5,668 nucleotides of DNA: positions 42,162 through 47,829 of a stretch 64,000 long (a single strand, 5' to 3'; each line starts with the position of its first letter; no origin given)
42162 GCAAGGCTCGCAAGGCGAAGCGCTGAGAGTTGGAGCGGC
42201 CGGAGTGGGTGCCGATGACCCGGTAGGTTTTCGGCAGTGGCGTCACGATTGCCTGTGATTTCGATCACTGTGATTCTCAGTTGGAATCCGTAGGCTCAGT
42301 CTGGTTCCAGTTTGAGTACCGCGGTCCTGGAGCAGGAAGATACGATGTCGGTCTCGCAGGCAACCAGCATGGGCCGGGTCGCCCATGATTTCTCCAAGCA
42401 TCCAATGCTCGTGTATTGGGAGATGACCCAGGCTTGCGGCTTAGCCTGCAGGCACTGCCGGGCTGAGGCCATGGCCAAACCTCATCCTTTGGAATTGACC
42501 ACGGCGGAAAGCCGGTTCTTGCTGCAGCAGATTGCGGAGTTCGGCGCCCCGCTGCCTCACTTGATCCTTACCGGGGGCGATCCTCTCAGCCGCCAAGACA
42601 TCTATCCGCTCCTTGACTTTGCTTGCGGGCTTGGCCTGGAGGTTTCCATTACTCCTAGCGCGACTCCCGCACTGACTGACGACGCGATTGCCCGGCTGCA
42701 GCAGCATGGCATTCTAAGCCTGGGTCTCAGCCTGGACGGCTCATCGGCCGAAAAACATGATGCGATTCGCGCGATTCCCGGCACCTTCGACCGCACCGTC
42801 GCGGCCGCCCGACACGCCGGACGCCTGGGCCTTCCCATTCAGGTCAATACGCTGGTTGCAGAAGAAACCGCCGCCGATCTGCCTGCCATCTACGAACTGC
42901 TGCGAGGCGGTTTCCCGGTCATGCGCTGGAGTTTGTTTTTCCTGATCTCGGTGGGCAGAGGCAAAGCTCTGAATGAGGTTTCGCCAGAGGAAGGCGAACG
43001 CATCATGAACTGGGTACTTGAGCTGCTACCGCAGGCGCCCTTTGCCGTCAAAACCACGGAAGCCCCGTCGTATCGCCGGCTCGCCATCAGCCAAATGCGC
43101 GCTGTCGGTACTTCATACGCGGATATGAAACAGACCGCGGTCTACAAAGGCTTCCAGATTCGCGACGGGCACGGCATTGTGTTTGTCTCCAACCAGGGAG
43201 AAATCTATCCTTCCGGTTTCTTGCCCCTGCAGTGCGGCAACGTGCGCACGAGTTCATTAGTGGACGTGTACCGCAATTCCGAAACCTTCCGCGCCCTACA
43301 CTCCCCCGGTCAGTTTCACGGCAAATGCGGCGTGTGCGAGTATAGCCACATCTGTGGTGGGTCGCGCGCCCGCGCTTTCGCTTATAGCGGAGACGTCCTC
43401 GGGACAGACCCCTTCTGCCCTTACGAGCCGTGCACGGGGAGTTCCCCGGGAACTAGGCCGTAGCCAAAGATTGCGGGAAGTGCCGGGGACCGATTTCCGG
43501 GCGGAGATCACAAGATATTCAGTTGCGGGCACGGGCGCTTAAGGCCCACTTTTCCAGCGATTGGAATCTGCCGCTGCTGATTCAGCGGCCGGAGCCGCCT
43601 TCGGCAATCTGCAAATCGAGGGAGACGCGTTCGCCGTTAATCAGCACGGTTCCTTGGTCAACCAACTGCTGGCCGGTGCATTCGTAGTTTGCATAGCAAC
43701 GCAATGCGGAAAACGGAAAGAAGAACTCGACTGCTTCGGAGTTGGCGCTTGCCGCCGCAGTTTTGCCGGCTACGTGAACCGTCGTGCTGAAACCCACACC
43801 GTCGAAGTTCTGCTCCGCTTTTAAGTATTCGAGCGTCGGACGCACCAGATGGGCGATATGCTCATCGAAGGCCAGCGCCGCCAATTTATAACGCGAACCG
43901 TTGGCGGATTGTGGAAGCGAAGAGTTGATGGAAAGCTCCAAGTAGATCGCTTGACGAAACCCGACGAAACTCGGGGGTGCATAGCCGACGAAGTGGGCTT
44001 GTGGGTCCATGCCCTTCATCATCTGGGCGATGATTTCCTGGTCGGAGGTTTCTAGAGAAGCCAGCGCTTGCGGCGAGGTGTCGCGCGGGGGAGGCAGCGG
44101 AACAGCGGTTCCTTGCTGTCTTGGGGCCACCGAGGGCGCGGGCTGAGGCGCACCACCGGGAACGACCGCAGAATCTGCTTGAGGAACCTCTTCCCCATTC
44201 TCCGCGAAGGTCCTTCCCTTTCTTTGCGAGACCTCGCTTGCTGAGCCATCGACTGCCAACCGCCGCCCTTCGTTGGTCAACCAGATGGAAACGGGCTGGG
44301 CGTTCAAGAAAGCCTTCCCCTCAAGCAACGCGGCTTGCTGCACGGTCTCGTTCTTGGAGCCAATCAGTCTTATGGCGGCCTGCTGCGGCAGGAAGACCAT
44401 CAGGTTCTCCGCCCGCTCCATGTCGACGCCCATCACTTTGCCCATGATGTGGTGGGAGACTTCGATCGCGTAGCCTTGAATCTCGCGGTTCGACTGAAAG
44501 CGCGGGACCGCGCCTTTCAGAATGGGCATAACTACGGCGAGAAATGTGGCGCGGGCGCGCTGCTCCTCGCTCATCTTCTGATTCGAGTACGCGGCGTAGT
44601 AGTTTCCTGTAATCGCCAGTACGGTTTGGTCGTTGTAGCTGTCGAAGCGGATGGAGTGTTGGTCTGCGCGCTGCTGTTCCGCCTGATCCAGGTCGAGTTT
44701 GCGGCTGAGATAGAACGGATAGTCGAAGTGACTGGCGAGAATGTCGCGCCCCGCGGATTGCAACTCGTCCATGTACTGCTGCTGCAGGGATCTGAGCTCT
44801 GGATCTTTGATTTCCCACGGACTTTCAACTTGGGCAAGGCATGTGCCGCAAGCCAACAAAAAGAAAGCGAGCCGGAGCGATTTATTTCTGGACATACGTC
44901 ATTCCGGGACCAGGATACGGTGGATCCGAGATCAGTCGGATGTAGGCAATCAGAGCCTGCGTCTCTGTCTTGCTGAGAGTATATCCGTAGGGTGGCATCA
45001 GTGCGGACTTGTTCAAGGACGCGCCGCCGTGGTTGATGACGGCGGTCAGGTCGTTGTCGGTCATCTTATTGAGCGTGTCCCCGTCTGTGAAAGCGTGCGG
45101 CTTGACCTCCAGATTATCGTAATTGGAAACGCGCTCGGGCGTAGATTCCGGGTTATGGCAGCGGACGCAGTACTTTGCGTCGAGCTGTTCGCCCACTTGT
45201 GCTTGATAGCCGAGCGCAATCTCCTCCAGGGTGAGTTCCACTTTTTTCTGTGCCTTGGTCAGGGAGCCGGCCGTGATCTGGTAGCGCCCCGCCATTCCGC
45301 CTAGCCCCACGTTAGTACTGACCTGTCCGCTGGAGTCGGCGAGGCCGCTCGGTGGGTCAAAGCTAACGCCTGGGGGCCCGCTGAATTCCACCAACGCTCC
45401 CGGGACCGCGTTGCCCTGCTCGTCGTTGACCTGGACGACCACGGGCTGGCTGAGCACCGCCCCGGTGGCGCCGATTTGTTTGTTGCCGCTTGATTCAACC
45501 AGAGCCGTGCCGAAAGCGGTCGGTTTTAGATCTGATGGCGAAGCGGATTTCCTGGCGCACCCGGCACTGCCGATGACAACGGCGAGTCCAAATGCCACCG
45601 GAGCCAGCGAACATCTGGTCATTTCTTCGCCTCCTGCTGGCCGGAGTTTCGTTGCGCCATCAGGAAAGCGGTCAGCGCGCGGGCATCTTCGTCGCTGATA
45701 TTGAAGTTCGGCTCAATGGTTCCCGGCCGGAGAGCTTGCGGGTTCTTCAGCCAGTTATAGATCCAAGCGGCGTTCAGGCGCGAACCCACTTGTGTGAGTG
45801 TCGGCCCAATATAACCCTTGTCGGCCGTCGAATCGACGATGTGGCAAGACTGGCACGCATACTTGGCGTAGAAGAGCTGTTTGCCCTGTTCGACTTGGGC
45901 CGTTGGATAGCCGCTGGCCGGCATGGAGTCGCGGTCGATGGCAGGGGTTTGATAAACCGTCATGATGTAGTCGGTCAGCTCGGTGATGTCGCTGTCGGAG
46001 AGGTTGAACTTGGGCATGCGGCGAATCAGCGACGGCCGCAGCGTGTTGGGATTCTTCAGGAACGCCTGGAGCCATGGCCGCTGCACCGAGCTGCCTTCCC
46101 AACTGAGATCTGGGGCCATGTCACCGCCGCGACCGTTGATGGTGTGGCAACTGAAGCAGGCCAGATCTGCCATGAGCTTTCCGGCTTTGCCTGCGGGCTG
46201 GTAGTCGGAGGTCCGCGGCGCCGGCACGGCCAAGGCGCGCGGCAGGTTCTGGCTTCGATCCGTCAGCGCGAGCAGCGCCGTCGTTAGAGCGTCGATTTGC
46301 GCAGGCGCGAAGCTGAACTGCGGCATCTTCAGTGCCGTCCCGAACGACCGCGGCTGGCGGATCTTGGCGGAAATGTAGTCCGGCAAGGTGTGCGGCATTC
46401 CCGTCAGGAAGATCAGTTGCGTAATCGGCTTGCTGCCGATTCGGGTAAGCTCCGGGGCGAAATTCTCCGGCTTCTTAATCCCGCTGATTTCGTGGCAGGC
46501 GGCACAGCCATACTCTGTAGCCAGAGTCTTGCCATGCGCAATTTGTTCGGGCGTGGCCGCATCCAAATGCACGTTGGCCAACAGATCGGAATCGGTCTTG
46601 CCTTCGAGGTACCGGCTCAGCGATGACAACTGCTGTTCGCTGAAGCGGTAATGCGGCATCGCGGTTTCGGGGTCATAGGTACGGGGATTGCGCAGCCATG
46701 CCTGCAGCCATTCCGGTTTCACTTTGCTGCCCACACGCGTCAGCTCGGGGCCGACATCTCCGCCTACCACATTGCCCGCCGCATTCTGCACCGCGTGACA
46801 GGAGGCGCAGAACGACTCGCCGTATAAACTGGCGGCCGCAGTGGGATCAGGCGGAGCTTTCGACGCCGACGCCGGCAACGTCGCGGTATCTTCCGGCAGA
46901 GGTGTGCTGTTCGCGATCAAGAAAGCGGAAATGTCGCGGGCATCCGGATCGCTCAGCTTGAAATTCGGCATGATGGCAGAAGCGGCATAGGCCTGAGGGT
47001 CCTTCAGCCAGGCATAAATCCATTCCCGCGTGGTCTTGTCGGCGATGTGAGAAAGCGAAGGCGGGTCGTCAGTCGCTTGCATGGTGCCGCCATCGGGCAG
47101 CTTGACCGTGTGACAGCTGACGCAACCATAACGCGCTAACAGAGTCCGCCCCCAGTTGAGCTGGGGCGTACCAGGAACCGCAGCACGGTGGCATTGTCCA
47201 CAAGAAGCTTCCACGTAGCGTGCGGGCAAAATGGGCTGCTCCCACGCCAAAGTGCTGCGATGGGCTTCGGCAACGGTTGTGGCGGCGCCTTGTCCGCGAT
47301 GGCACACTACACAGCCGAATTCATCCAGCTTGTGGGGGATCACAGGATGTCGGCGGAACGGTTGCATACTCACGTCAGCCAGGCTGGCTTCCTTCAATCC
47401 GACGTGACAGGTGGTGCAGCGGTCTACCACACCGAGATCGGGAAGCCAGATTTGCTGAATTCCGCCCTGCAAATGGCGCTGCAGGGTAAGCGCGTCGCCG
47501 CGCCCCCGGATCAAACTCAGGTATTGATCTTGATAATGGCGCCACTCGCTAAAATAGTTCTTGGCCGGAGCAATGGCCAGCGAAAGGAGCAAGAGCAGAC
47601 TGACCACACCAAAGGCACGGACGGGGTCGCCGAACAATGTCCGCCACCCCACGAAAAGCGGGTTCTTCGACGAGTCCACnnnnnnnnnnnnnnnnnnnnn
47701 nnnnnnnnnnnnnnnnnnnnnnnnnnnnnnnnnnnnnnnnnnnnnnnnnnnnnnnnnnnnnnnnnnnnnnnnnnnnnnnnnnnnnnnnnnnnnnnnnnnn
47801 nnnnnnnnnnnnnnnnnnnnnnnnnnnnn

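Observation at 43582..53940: Nine-gene operon joining a haem-porin, a cupredoxin, an NAD(P)-linked module, a Rieske/cytochrome b6 core and an octahaem cytochrome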

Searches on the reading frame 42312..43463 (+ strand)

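Call 32: search_protein_families(library=ncbifam, proteins=[window:42312-43463:+], max_evalue=0.00001)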
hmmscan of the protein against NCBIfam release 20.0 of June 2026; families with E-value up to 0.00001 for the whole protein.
window:42312-43463:+ (383 aa): 38 families (the best 25 are shown)
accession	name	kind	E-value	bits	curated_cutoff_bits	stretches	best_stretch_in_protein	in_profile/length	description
TIGR04053.2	TIGR04053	equivalog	1.9e-136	455.2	395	1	25-373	1-366/366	TIGR04053 family radical SAM/SPASM domain-containing protein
TIGR04545.1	rSAM_ahbD_hemeb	equivalog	2.8e-85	286.7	500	1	33-373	1-339/339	heme b synthase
TIGR04055.1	rSAM_NirJ2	equivalog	1e-52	179.7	500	1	33-372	1-325/326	putative heme d1 biosynthesis radical SAM protein NirJ2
TIGR04051.1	rSAM_NirJ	equivalog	5.5e-41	140.7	515.45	1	33-369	3-346/354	heme d1 biosynthesis radical SAM protein NirJ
TIGR04546.1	rSAM_ahbC_deAc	equivalog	1.6e-38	132.6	650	1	28-369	36-383/390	12,18-didecarboxysiroheme deacetylase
TIGR04347.1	pseudo_SAM_Halo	equivalog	8.7e-38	130.6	525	1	14-369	21-383/390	TIGR04347 family pseudo-SAM/SPASM protein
TIGR04054.1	rSAM_NirJ1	equivalog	8e-36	123.5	650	1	28-369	32-380/387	putative heme d1 biosynthesis radical SAM protein NirJ1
NF045574.1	sacti_mat_StsB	exception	6.9e-29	101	625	1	33-218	97-276/466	StsB family radical SAM/SPASM domain sactipeptide maturase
TIGR03913.1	rad_SAM_trio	equivalog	2.7e-28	98.6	591.75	1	29-209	15-190/477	GDL motif peptide-associated radical SAM/SPASM maturase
TIGR02109.1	PQQ_syn_pqqE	equivalog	7.7e-28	97.4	381.35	2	29-196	4-168/358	pyrroloquinoline quinone biosynthesis protein PqqE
TIGR04303.1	GeoRSP_rSAM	equivalog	1.5e-26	93.7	400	2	29-186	2-153/325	GeoRSP system radical SAM/SPASM protein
TIGR04340.1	rSAM_ACGX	hypoth_equivalog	1.3e-25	90.3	400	1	35-369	6-337/341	radical SAM/SPASM domain protein, ACGX system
TIGR03962.1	mycofact_rSAM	equivalog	2.1e-25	89.7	265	1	30-369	10-331/339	mycofactocin radical SAM maturase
NF050035.1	rSAM_WgK_link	exception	8.8e-23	80.9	650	2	26-183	3-157/367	radical SAM/SPASM peptide maturase WgkB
TIGR04103.1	rSAM_nif11_3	equivalog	1.4e-22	79.9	725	1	35-371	8-344/412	nif11-class peptide radical SAM maturase 3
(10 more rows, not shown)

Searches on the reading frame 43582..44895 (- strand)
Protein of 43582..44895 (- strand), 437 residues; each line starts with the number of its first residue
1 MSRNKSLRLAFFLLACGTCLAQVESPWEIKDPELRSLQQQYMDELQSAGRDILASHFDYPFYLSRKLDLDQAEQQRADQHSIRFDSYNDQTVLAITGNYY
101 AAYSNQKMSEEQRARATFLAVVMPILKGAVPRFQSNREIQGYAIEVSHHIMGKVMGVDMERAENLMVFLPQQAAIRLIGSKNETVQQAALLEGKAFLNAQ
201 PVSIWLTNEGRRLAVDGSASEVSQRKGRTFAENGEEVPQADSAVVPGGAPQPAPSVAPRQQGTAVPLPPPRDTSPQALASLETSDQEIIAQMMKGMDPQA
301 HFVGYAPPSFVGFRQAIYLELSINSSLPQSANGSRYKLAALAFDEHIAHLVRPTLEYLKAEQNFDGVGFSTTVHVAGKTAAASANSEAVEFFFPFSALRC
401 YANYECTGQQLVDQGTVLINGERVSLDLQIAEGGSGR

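Call 4: search_protein_families(library=pfam, proteins=[window:43582-44895:-], max_evalue=0.01)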
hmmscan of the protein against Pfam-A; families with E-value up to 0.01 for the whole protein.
window:43582-44895:- (437 aa): 0 families

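Call 5: search_protein_families(library=ncbifam, proteins=[window:43582-44895:-], max_evalue=0.01)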
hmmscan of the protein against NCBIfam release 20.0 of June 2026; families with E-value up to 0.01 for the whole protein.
window:43582-44895:- (437 aa): 0 families

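Call 67: search_solved_structures(query=A4, max_evalue=10)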
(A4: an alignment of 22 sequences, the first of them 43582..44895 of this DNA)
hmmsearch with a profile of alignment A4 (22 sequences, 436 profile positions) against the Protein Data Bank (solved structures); distinct sequences matched with E-value up to 10: 0.

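Call 68: search_protein_families(library=pfam, alignment_id=A4, max_evalue=1)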
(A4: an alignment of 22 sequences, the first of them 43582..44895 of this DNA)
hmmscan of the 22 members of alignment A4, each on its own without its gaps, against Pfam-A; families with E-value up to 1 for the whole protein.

A. member 1, window:43582-44895:- (437 aa): 2 families
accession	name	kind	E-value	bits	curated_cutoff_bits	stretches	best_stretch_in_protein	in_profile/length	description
PF01479.30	S4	-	0.062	13.5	22.8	1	409-425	20-36/48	S4 domain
PF22346.2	CARDS_D3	-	0.2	12.1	27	1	58-119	82-142/142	ADP-ribosylating toxin CARDS, C-terminal beta-trefoil domain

B. families by the number of members that match (of 22 scanned): 6 families
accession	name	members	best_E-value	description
PF01479.30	S4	14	0.0024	S4 domain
PF23363.1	DUF7089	1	0.0027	Family of unknown function (DUF7089)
PF04625.18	DEC-1_N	1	0.046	DEC-1 protein, N-terminal region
PF20605.4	Antitox_RHH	1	0.05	Antitoxin-like ribbon-helix-helix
PF07542.16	ATP12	1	0.18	ATP12 chaperone protein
PF22346.2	CARDS_D3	1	0.2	ADP-ribosylating toxin CARDS, C-terminal beta-trefoil domain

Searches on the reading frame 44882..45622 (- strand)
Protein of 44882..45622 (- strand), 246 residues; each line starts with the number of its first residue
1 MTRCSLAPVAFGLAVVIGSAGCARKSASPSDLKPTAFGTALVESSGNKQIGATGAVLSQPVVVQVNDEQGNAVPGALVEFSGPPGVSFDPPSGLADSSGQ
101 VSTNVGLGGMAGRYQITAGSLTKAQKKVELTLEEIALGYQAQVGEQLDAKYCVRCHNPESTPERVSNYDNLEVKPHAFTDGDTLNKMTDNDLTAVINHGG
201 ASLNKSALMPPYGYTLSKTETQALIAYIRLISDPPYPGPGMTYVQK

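Call 4: search_protein_families(library=pfam, proteins=[window:44882-45622:-], max_evalue=0.01)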
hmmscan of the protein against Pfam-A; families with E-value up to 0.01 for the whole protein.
window:44882-45622:- (246 aa): 3 families
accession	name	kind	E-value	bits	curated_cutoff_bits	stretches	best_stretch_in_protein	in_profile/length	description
PF13442.11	Cytochrome_CBB3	-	1.1e-07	32.5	27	1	141-228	3-68/68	Cytochrome C oxidase, cbb3-type, subunit III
PF02369.22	Big_1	-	1.3e-06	28.9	34.9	1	60-129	20-89/93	Bacterial Ig-like domain (group 1)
PF00034.26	Cytochrom_C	-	0.00052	21.7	21.3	1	144-229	4-87/90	Cytochrome c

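Call 5: search_protein_families(library=ncbifam, proteins=[window:44882-45622:-], max_evalue=0.01)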
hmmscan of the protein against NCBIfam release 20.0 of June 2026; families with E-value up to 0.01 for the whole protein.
window:44882-45622:- (246 aa): 1 family
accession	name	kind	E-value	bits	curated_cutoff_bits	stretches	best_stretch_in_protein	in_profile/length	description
TIGR00782.1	ccoP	equivalog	0.0099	15.2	179.95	0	140-232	202-282/285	cytochrome-c oxidase, cbb3-type subunit III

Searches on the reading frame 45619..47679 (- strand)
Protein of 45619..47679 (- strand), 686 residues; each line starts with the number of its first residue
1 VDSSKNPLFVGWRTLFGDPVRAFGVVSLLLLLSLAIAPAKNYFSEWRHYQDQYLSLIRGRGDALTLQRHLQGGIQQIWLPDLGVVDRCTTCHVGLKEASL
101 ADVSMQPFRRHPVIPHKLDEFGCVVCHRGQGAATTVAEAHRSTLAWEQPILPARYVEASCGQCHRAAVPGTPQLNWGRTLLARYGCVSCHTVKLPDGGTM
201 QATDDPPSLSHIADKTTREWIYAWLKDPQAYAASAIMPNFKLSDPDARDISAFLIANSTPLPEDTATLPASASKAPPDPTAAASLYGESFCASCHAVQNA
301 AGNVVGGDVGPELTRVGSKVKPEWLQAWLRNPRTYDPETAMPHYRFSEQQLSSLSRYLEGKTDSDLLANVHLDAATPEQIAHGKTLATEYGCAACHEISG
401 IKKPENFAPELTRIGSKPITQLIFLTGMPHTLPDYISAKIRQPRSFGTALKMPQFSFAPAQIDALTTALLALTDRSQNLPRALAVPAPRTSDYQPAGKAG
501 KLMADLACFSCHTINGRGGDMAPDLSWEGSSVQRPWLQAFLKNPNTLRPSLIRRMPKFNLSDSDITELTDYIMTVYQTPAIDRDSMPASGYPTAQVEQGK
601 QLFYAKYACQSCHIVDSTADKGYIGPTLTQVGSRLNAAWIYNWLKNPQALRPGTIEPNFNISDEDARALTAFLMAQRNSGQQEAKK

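Call 4: search_protein_families(library=pfam, proteins=[window:45619-47679:-], max_evalue=0.01)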
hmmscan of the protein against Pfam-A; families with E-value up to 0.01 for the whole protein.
window:45619-47679:- (686 aa): 10 families
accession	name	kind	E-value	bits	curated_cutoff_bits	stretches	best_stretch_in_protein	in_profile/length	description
PF00034.26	Cytochrom_C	-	5.8e-42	143.4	21.3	5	596-674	1-87/90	Cytochrome c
PF13442.11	Cytochrome_CBB3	-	1.3e-33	115.6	27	4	279-358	3-68/68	Cytochrome C oxidase, cbb3-type, subunit III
PF02433.20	FixO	-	3.4e-19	69.6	29.6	2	309-352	102-145/219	Cytochrome C oxidase, mono-heme subunit/FixO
PF14522.11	Cytochrome_C7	-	4.5e-11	42.9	24.8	0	87-165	15-67/67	Cytochrome c7 and related cytochrome c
PF22113.1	Mtrc-MtrF_II-IV_dom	-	4.3e-09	36.6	30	0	85-140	120-175/176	Outer membrane cytochrome MtrC/MtrF-like, domains II/IV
PF14537.11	Cytochrom_c3_2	-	2.5e-07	31.5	25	0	87-132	8-69/79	Cytochrome c3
PF22678.1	Cytochrom_c_NrfB-like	-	0.00039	21.3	27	0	123-201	1-75/89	Cytochrome c-type protein NrfB-like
PF13435.11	Cytochrome_C554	-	0.0015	19.9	20.8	0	156-191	47-84/84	Cytochrome c554 and c-prime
PF03892.19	NapB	-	0.0032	18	25.1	0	111-166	48-113/127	Nitrate reductase cytochrome c-type subunit (NapB)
PF14495.11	Cytochrom_C550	-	0.008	16.3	27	0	593-622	23-50/136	Cytochrome c-550 domain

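Call 5: search_protein_families(library=ncbifam, proteins=[window:45619-47679:-], max_evalue=0.01)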
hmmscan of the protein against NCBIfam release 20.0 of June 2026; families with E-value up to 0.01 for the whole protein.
window:45619-47679:- (686 aa): 21 families
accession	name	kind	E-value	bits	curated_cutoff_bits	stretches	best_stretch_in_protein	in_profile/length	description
TIGR04485.1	thiosulf_SoxX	equivalog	2.4e-40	137.1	61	5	290-349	4-66/78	sulfur oxidation c-type cytochrome SoxX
NF040971.1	cytc_ExtS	equivalog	1.1e-30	106.7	100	3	115-355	34-259/262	selenite/tellurite reduction operon c-type cytochrome lipoprotein ExtS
NF045774.1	cytochro_C551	exception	1.4e-22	79.7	118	2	593-676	36-109/110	cytochrome c551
TIGR02603.1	CxxCH_TIGR02603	domain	1.1e-19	70.7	68.15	2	498-545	4-51/134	putative heme-binding domain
NF050122.1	bc1_QcrC_actin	exception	1.5e-19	70.4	200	2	494-680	38-215/253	cytochrome bc1 complex diheme cytochrome c subunit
NF011055.0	PRK14487.1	subfamily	1.1e-17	64.3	218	1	309-350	108-149/212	cbb3-type cytochrome c oxidase subunit II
NF045773.1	cytochro_C550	exception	2.6e-17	62.8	125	2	288-358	57-116/118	cytochrome c550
TIGR00781.1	ccoO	equivalog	3e-16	59.8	200.65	1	309-353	102-146/232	cytochrome-c oxidase, cbb3-type subunit II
NF011053.0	PRK14485.1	subfamily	2.7e-12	45.8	1080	1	309-350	591-632/716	putative bifunctional cbb3-type cytochrome c oxidase subunit I/II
TIGR00782.1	ccoP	equivalog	1.1e-10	41.3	179.95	1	497-630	107-235/285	cytochrome-c oxidase, cbb3-type subunit III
NF011054.0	PRK14486.1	equivalog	2.5e-10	40.3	447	1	309-350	103-144/294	putative bifunctional cbb3-type cytochrome c oxidase subunit II/cytochrome c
TIGR04494.1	c550_PedF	equivalog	7.9e-08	32.3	122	0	289-359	60-128/133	cytochrome c-550 PedF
TIGR03508.1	decahem_SO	subfamily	6.7e-07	29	192.2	1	86-194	3-105/258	DmsE family decaheme c-type cytochrome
NF041028.1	decahem_GSU2203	exception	9.1e-06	25.1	325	0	86-197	37-139/317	GSU2203 family decaheme c-type cytochrome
NF052248.1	SorU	equivalog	4e-05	23.8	100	0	599-631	1-35/72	SorU family sulfite dehydrogenase c-type cytochrome subunit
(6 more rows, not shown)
